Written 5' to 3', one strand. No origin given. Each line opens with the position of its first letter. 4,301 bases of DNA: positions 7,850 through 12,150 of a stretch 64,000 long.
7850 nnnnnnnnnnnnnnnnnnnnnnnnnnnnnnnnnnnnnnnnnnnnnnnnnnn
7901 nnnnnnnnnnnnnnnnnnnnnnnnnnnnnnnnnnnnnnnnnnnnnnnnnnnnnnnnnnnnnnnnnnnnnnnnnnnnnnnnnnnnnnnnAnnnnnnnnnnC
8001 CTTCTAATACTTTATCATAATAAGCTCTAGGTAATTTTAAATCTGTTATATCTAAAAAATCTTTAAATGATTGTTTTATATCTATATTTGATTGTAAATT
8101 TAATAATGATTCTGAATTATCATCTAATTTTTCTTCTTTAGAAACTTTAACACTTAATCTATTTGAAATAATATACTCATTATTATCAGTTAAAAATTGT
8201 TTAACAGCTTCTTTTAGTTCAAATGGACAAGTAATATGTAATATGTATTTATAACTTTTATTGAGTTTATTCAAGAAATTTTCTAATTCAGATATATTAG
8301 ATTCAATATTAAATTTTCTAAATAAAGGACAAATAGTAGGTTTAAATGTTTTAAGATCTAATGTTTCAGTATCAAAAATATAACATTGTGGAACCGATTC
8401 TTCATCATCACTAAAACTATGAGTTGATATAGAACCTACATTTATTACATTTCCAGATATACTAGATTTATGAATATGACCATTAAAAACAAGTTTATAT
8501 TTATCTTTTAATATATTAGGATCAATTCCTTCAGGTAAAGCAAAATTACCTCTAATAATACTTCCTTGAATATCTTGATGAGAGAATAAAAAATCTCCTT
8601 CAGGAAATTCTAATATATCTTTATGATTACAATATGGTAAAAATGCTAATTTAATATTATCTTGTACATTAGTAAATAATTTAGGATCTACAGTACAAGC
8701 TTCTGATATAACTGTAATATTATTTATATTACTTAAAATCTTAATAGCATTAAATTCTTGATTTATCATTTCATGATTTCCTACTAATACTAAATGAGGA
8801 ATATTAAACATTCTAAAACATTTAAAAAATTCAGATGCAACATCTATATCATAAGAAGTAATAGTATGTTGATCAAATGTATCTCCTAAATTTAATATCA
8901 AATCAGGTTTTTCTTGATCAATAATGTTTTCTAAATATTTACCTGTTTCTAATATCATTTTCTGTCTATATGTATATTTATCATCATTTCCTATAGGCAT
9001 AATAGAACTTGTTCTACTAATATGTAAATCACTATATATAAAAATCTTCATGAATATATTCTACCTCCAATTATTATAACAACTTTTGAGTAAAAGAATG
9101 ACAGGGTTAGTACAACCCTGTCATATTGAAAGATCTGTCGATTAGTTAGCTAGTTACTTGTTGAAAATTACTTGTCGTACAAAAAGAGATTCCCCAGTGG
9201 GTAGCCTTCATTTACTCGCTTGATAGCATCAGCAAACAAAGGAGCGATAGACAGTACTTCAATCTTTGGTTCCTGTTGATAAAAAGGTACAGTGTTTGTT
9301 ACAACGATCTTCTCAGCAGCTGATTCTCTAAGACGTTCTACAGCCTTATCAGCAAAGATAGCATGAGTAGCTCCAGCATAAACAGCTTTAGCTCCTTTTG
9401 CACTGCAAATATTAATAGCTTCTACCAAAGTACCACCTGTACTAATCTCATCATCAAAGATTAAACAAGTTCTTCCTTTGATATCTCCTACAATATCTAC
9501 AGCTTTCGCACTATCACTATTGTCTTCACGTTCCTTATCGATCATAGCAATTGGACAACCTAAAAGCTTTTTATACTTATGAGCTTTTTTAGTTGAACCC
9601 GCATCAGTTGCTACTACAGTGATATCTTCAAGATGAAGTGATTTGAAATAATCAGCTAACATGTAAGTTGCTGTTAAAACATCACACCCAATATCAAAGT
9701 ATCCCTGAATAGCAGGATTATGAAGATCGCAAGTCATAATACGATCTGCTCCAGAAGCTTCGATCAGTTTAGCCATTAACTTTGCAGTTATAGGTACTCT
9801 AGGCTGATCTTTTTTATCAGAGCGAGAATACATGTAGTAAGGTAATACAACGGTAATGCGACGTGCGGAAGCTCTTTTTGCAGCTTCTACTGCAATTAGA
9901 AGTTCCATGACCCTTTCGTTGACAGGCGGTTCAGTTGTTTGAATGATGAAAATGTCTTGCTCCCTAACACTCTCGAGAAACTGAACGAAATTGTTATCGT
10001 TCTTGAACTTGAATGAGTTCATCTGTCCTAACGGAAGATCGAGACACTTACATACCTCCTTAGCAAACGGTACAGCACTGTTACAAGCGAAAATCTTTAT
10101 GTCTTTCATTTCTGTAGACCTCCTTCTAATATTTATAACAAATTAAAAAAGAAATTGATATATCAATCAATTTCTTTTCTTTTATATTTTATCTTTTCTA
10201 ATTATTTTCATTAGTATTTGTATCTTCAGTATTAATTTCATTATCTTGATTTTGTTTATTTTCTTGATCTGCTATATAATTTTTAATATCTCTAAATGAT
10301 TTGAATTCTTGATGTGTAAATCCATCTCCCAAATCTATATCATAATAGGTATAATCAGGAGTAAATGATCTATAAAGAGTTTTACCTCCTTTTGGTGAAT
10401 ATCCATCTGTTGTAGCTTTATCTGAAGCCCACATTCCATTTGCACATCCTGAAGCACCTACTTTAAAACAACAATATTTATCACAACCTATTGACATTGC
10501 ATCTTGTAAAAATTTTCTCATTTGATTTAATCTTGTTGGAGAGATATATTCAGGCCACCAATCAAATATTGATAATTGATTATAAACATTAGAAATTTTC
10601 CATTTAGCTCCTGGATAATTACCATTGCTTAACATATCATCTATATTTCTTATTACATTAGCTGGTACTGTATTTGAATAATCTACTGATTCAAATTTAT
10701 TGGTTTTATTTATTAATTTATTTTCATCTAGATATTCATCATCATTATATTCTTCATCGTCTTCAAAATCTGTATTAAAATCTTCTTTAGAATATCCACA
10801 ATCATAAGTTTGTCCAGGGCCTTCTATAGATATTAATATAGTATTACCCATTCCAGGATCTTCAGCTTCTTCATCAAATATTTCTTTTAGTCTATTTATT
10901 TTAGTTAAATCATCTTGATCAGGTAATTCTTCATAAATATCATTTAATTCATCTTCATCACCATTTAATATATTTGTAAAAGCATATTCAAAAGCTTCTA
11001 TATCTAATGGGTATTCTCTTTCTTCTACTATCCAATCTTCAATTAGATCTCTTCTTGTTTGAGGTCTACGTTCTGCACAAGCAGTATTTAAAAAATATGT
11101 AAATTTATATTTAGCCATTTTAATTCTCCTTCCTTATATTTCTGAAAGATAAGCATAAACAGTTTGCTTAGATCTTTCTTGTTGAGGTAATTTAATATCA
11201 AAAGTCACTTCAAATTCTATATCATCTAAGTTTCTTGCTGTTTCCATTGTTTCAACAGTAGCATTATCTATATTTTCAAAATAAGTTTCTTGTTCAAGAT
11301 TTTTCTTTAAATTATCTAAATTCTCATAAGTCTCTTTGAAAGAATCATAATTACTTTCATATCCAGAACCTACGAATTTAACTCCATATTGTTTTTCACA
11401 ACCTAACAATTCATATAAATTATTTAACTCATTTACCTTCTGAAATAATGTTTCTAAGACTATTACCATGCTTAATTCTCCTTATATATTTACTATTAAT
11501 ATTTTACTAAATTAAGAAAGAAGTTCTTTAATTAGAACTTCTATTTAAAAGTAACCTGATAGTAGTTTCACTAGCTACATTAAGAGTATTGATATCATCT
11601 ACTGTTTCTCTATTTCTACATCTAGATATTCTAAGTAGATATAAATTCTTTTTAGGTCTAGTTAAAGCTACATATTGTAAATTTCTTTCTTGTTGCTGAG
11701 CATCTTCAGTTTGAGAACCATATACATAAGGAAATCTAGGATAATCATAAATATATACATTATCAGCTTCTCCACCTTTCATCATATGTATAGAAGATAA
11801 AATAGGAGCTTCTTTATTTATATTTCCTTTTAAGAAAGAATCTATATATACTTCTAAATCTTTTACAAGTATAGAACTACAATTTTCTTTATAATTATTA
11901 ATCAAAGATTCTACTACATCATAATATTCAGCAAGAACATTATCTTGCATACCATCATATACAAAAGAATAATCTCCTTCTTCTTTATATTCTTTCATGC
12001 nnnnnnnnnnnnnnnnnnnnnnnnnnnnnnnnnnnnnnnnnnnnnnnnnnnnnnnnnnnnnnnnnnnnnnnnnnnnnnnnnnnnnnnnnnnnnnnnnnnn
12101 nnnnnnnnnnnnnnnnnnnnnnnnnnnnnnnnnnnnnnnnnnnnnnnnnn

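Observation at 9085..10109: Host-like PRPP synthetase (prs) auxiliary metabolic gene with locally elevated GC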

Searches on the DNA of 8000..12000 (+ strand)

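Call 7: search_dna_similar(query=window:8000-12000:+, collection=phages, mode=near)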
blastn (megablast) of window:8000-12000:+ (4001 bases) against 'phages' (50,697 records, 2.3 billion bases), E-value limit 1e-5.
No match.
